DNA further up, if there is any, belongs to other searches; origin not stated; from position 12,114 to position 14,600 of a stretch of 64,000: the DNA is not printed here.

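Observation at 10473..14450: Membrane-protein plus soluble FtsK-like translocase operon with no VirB4, relaxase or packaging context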

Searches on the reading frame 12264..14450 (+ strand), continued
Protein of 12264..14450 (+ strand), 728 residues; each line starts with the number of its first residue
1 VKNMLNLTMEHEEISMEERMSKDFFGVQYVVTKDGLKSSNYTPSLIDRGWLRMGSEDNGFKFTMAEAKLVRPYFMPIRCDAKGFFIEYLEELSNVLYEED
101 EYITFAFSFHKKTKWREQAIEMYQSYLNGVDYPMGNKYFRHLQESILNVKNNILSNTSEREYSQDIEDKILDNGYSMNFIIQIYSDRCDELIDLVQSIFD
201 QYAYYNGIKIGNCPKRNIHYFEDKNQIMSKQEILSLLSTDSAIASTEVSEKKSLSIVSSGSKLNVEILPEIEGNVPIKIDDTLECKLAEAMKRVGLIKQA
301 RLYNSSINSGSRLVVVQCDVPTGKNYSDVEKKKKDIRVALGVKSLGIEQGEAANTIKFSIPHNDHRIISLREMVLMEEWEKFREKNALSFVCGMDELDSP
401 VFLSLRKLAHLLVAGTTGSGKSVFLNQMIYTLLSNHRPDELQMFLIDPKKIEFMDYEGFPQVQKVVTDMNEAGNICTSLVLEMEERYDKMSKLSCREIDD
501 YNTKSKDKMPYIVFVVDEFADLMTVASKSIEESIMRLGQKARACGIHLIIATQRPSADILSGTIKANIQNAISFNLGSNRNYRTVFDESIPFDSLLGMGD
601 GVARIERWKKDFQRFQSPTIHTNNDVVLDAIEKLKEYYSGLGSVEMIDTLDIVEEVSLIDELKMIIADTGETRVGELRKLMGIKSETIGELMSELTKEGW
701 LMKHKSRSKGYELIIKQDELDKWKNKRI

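Call 82: search_solved_structures(query=A5, max_evalue=1, show_alignments=0)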
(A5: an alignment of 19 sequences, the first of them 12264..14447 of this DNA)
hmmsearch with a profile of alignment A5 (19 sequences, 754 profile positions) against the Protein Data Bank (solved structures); distinct sequences matched with E-value up to 1: 30.
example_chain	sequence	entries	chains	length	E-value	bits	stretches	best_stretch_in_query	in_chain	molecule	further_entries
2ius_A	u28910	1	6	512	4.1e-91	309.6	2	327-525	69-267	DNA TRANSLOCASE FTSK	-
2iuu_A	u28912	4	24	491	6.3e-89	302.4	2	319-525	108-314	DNA TRANSLOCASE FTSK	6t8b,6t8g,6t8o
2iut_A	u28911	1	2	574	8.9e-89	301.9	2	319-525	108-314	DNA TRANSLOCASE FTSK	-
4nh0_A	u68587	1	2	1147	2.3e-47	165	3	403-645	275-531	Cell divisionFtsK/SpoIIIE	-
6o1w_A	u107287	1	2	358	5e-36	127.4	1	351-609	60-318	DNA translocase coupling protein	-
6o1x_A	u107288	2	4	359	5e-36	127.4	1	351-609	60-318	DNA translocase coupling protein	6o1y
6o1z_A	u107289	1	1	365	5.2e-36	127.4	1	351-609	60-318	DNA translocase coupling protein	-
7np7_C1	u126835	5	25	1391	1.1e-34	123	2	428-571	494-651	ESX-5 secretion system protein EccC5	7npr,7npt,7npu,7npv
9qks_G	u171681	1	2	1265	1e-31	113.2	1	393-635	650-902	ESX secretion system protein YukB,Green fluorescent protein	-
7b9f_C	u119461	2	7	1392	7.3e-31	110.4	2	428-571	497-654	EccC5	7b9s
4n1a_A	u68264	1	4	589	5e-22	81.2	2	413-569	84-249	Cell divisionFtsK/SpoIIIE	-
5fv0_A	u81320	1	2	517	9.5e-19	70.3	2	431-571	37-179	ESX secretion system protein EccC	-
4lya_A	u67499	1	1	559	1.3e-18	69.9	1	431-571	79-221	Uncharacterized protein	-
9jv8_A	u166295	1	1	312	1.4e-12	50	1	431-597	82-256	ESX-1 secretion system protein EccCb1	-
6jd5_A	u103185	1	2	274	0.00039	22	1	384-468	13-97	ESX conserved component EccC2. ESX-2 type VII secretion system protein. Possible membrane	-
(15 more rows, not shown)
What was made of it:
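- Closest known: Monoderm conjugative T4SS with FtsK-like coupling protein. Same: The TcpA structure is the best non-FtsK PDB match of the motor, 6o1w E=5e-36 (call 82).
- PDB FtsK 2ius E=4e-91 with the family profile, and closer to FtsK than to TcpA (5e-36) or EssC/EccC (call 82). Similarity to FtsK proper is much stronger: 4e-91 against 1e-31 to 1e-34 (call 82).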

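Call 83: search_protein_families(library=pfam, alignment_id=A5, max_evalue=0.01)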
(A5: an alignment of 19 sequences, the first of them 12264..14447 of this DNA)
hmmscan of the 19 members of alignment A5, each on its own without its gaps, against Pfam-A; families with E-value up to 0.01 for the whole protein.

A. member 1, window:12264-14447:+ (728 aa): 9 families
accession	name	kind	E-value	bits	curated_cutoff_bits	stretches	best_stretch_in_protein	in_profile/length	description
PF01580.24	FtsK_SpoIIIE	-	5.1e-48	163.9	24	1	372-556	4-220/221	FtsK/SpoIIIE family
PF01935.23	DUF87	-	1.1e-05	26.1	23.2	1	398-525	11-103/220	Helicase HerA, central domain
PF12846.13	AAA_10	-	0.0005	19.6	27.5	0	409-451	22-60/362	AAA-like domain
PF25199.1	nSTAND_NTPase5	-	0.0006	20.1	34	1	408-451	41-81/145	Novel STAND NTPase 5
PF13401.12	AAA_22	-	0.0019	19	27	1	410-554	7-124/130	AAA domain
PF00437.27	T2SSE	-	0.0024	17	24.9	1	409-436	143-170/370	Type II/IV secretion system protein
PF20703.3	nSTAND1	-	0.003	17.7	27.1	1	381-550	7-157/379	Novel STAND NTPase 1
PF01637.24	ATPase_2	-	0.0052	17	33.2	0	411-526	23-126/225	ATPase domain predominantly from Archaea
PF10412.15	TrwB_AAD_bind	-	0.0089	15.4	20.5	0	409-432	16-39/387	Type IV secretion-system coupling protein DNA-binding domain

B. families by the number of members that match (of 19 scanned): 20 families
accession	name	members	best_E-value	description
PF01580.24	FtsK_SpoIIIE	19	1.5e-54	FtsK/SpoIIIE family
PF01935.23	DUF87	15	5.7e-07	Helicase HerA, central domain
PF12846.13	AAA_10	11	2.9e-06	AAA-like domain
PF00437.27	T2SSE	6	0.00048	Type II/IV secretion system protein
PF01637.24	ATPase_2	5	0.0009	ATPase domain predominantly from Archaea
PF20703.3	nSTAND1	4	0.00017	Novel STAND NTPase 1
PF04665.18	Pox_A32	3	0.0014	Poxvirus A32 protein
PF25199.1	nSTAND_NTPase5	2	0.0006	Novel STAND NTPase 5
PF13401.12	AAA_22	2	0.0019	AAA domain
PF13463.12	HTH_27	1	0.002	Winged helix DNA-binding domain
PF07574.19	SMC_Nse1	1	0.0041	Nse1 non-SMC component of SMC5-6 complex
PF19314.4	DUF5917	1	0.0045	Family of unknown function (DUF5917)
PF01047.28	MarR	1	0.0058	MarR family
PF04157.22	EAP30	1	0.006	EAP30/Vps36 family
PF19044.6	P-loop_TraG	1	0.008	TraG P-loop domain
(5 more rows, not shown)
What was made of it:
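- On FtsK/SpoIIIE family (Pfam PF01580): 19 of 19 family members match (call 83).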

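Call 97: search_protein_families(library=padloc, proteins=[window:12264-14450:+], max_evalue=0.01)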
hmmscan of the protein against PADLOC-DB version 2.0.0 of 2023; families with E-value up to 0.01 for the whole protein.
window:12264-14450:+ (728 aa): 10 families
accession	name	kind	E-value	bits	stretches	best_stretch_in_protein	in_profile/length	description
PDLC02806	SspH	-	6.7e-51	171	1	327-606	1449-1740/1766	SspH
PDLC02804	SspH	-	1.1e-33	113.9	1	356-622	1284-1551/1561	SspH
PDLC04140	mad8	-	5.1e-27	93.2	1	388-581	2-258/314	mads_8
PDLC01055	HerA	-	5.5e-09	33.4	1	402-438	150-187/532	Type III coevolved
PDLC04105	HerA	-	8.4e-06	22.6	0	527-600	441-510/576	-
PDLC02188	HerA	-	1.5e-05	22.1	1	478-580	397-499/578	-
PDLC02185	HerA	-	1.6e-05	21.8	1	535-585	475-523/585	-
PDLC04100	HerA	-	2.1e-05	21.4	1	535-586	469-518/580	-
PDLC04106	HerA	-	0.00034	17.3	0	536-579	543-584/667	-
PDLC04104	HerA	-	0.007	13.1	0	527-599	243-310/379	-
